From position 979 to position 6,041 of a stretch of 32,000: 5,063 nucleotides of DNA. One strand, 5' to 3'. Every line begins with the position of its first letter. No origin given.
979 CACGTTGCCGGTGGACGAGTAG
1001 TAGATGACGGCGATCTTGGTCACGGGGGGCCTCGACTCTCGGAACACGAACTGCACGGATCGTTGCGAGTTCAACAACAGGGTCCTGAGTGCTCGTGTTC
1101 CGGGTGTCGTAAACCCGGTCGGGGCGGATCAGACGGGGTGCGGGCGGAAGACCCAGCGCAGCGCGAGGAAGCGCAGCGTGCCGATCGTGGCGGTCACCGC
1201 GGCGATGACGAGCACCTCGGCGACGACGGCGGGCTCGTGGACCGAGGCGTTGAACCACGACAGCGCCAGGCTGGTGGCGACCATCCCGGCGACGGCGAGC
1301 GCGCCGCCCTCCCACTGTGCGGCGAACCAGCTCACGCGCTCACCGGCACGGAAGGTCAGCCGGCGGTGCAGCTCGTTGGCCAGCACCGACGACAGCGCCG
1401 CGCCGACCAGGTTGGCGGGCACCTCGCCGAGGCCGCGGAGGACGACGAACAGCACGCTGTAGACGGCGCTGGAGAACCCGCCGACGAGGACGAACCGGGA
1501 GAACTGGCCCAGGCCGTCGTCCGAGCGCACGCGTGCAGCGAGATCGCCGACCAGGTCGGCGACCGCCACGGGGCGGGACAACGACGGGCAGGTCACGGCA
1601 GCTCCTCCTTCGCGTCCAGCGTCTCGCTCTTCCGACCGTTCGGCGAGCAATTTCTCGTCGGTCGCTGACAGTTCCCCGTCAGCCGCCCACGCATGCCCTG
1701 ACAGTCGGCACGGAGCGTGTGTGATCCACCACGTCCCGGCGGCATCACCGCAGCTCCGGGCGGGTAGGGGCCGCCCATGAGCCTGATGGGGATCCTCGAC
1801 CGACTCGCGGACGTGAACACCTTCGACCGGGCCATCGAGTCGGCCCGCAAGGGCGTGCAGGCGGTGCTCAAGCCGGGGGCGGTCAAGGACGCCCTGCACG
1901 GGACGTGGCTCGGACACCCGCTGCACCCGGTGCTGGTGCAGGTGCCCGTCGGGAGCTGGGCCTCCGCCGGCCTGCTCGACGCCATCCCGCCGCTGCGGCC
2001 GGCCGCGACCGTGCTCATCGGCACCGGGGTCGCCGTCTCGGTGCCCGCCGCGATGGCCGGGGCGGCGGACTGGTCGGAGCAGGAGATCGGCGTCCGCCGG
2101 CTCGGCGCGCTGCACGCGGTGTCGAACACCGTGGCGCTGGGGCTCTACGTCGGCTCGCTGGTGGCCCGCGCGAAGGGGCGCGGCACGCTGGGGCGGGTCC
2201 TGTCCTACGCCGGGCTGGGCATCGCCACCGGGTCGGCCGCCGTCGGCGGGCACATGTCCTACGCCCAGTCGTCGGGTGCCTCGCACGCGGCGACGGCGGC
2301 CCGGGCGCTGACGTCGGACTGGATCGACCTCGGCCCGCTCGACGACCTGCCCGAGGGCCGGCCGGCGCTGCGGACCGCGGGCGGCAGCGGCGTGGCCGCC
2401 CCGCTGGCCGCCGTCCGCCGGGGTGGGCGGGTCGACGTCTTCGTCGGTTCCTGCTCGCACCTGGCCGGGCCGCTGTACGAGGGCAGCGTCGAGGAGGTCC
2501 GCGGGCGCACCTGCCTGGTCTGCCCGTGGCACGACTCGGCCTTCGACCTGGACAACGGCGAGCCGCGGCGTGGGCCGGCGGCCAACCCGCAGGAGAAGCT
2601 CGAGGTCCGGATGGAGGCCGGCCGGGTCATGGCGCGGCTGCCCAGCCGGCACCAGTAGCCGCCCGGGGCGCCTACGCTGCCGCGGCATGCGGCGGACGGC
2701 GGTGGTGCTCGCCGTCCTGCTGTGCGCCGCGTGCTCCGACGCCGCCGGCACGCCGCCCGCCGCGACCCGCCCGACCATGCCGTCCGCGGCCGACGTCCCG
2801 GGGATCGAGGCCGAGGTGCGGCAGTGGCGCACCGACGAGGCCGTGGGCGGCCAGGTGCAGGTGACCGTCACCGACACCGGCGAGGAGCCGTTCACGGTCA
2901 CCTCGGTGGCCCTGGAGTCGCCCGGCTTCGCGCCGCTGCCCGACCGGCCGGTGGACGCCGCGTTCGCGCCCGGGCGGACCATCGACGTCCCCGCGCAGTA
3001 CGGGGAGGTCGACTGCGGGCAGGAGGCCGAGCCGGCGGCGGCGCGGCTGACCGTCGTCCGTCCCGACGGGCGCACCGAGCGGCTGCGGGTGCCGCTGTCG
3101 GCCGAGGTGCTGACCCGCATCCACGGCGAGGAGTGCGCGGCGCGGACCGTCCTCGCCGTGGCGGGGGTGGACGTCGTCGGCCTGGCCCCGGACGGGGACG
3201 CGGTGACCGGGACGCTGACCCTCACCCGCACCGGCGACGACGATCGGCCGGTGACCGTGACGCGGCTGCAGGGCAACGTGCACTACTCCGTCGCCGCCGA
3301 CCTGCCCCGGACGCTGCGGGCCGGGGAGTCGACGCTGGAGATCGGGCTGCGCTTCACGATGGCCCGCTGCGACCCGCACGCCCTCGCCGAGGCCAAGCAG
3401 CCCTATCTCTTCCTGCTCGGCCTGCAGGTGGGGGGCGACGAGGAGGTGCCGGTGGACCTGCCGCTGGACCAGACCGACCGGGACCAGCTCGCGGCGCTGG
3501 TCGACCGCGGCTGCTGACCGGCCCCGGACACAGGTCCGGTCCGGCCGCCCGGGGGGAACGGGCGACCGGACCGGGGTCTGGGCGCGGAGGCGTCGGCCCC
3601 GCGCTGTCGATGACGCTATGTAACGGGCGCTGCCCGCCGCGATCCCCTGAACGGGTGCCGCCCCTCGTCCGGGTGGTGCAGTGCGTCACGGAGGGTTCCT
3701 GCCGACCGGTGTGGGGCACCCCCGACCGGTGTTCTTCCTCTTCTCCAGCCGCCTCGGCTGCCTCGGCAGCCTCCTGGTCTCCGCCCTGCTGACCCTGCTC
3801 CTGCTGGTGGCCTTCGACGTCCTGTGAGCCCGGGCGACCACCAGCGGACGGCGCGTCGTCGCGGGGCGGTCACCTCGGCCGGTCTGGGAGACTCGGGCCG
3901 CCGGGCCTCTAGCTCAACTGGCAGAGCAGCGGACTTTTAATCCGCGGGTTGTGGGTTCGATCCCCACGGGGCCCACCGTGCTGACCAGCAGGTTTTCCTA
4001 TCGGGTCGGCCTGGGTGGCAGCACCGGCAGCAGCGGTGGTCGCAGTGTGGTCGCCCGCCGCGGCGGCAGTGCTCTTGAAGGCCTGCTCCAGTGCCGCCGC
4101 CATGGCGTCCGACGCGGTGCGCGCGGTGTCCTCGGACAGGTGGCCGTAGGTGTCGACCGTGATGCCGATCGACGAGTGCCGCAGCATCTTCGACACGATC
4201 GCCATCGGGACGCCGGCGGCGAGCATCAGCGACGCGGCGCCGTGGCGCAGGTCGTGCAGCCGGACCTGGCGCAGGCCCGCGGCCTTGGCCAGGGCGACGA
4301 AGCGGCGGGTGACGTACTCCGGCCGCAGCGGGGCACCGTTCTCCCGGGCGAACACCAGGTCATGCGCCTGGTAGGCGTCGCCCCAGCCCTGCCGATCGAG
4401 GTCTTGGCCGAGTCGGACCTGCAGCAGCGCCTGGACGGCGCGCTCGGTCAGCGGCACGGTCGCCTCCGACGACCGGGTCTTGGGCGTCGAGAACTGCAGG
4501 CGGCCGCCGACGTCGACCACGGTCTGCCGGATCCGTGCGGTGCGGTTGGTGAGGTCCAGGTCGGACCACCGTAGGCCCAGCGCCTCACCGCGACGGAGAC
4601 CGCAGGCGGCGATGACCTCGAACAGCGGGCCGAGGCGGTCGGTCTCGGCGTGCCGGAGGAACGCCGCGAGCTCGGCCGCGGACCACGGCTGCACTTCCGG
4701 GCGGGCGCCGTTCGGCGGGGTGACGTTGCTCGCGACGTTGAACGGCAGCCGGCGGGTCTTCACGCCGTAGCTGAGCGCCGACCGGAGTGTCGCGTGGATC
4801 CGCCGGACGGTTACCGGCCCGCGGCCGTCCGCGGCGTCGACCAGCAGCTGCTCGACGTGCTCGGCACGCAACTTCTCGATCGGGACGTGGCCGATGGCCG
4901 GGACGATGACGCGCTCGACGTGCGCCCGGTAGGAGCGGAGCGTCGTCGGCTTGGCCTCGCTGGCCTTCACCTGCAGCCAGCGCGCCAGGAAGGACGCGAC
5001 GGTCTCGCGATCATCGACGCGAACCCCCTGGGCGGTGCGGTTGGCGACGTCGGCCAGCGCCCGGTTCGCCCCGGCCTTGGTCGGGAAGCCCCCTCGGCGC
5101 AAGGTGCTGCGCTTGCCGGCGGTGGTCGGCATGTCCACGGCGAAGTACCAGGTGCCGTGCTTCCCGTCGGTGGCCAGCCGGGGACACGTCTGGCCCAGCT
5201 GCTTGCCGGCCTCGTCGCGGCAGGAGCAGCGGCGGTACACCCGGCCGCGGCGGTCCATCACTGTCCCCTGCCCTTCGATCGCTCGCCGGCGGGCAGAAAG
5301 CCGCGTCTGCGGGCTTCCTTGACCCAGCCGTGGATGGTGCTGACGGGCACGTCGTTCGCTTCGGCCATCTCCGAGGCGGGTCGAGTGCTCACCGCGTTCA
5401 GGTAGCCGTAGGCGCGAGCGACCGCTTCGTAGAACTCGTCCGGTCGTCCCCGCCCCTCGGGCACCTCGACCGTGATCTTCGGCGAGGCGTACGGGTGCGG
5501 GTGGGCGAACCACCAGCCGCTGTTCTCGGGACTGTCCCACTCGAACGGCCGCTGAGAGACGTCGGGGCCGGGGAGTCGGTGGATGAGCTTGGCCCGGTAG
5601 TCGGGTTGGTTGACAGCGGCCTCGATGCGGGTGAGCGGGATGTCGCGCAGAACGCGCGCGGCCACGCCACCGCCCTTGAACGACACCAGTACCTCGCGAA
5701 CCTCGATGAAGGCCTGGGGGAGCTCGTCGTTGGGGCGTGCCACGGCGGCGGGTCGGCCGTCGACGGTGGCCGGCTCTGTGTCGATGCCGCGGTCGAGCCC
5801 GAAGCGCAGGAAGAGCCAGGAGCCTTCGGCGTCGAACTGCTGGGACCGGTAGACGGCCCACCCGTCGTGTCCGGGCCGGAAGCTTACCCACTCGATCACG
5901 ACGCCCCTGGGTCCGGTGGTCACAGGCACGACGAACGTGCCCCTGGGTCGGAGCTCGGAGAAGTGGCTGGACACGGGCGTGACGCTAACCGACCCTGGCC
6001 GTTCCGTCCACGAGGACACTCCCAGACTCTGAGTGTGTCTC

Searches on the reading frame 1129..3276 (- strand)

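Call 39: search_protein_families(library=pfam, proteins=[window:1129-3276:-], max_evalue=0.001)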
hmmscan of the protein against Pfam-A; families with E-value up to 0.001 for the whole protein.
window:1129-3276:- (715 aa): 1 family
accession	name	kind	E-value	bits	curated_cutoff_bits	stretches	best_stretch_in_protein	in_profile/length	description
PF04138.20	GtrA_DPMS_TM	-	1.9e-07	31.7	26.1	1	594-708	1-114/117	GtrA/DPMS, transmembrane domain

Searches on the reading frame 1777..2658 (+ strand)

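Call 39: search_protein_families(library=pfam, proteins=[window:1777-2658:+], max_evalue=0.001)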
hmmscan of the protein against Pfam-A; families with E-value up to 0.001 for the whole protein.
window:1777-2658:+ (293 aa): 4 families
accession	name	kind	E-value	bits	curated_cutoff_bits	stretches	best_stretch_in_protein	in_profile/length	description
PF00355.32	Rieske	-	7.9e-11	42.2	20.3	1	182-272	2-84/88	Rieske [2Fe-2S] domain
PF09990.14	DUF2231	-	3.8e-09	37.2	26.4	1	46-168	1-127/139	Predicted membrane protein (DUF2231)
PF22543.2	Rieske_4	-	9.7e-07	29.5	28.4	1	226-262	40-76/119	Soluble Rieske-type ferredoxin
PF13806.12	Rieske_2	-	0.00026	21.3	27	0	182-285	2-102/104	Rieske-like [2Fe-2S] domain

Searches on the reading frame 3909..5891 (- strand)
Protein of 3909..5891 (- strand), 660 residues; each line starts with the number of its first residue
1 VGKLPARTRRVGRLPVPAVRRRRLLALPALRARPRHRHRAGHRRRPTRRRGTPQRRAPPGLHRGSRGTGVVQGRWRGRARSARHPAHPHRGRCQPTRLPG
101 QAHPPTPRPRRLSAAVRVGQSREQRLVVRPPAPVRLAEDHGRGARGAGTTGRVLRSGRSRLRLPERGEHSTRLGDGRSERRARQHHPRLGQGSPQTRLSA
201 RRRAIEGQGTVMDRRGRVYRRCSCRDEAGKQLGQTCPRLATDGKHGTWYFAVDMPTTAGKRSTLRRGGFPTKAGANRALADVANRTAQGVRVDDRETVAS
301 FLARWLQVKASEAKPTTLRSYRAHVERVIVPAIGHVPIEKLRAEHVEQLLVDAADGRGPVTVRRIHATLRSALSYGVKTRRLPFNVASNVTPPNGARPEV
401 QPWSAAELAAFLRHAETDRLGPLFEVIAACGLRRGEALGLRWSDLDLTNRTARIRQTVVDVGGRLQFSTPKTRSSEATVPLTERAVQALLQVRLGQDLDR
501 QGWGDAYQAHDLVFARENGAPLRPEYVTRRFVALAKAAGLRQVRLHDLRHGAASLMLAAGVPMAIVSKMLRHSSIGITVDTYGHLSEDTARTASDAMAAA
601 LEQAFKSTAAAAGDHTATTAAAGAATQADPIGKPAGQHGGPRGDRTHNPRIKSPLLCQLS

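Call 39: search_protein_families(library=pfam, proteins=[window:3909-5891:-], max_evalue=0.001)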
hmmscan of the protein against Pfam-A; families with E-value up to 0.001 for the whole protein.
window:3909-5891:- (660 aa): 3 families
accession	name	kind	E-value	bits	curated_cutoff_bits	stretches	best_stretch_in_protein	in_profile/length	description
PF00589.27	Phage_integrase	-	1.4e-25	90.5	27.1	1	419-586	23-169/172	Phage integrase family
PF22022.2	Phage_int_M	-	2.6e-07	31.2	27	1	303-389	6-92/96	Phage integrase central domain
PF14659.12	Phage_int_SAM_3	-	1.6e-06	28.7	22.6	1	297-349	1-53/58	Phage integrase, N-terminal SAM-like domain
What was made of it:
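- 3909..5891 (-): Tyrosine integrase abutting the tRNA. Pfam Phage_integrase at 1.4e-25 (call 39).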
